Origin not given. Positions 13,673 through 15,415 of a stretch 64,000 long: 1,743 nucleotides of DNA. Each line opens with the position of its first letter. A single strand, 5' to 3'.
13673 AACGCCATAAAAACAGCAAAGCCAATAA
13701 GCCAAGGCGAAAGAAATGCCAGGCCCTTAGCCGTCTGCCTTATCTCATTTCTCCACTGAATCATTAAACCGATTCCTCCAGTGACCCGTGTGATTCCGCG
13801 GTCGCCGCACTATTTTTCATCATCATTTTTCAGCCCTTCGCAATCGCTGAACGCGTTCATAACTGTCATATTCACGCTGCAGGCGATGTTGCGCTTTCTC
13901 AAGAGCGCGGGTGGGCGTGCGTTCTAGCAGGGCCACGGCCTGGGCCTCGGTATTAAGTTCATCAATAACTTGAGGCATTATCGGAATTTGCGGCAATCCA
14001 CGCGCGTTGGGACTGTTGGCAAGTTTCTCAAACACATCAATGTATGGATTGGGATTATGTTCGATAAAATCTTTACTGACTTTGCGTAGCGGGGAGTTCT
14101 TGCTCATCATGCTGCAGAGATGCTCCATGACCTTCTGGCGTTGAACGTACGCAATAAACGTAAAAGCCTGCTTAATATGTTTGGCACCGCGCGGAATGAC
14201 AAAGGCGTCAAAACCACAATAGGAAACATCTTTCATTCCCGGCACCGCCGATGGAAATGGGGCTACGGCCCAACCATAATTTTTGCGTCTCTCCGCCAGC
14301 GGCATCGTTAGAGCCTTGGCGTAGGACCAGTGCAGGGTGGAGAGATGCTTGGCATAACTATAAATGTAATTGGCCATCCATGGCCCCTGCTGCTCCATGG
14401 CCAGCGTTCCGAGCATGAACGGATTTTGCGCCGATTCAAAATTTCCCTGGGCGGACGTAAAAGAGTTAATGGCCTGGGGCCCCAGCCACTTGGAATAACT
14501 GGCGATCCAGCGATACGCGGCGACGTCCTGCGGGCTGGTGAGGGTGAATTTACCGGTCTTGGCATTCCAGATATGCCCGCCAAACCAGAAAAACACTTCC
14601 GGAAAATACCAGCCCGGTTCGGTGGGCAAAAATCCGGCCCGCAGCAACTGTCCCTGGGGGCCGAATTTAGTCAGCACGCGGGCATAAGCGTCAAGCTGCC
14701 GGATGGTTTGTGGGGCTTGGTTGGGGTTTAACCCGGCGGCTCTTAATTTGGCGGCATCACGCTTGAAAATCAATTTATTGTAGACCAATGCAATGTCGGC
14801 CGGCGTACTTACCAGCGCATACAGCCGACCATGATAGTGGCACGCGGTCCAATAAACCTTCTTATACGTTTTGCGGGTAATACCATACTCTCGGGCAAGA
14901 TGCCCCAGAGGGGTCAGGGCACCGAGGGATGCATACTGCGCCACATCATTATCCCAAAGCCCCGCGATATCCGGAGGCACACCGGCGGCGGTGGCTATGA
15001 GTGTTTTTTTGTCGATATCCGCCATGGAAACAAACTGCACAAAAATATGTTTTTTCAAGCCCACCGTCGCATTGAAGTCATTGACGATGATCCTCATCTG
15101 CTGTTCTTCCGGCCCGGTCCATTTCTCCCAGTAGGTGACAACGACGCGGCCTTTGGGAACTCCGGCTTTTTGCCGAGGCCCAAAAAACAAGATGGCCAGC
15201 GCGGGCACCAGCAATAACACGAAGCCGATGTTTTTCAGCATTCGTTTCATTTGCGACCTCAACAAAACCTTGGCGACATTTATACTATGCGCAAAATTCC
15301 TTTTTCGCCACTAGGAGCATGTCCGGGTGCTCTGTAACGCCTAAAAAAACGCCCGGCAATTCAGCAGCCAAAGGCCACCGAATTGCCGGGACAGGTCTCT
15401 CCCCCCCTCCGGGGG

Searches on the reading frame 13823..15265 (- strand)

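Call 20: search_protein_families(library=pfam, proteins=[window:13823-15265:-], max_evalue=0.01)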
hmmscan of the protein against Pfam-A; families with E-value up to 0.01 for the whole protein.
window:13823-15265:- (480 aa): 1 family
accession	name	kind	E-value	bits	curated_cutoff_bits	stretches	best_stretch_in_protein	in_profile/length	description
PF01547.30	SBP_bac_1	-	5.3e-16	59.9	26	1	76-379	28-305/307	Bacterial extracellular solute-binding protein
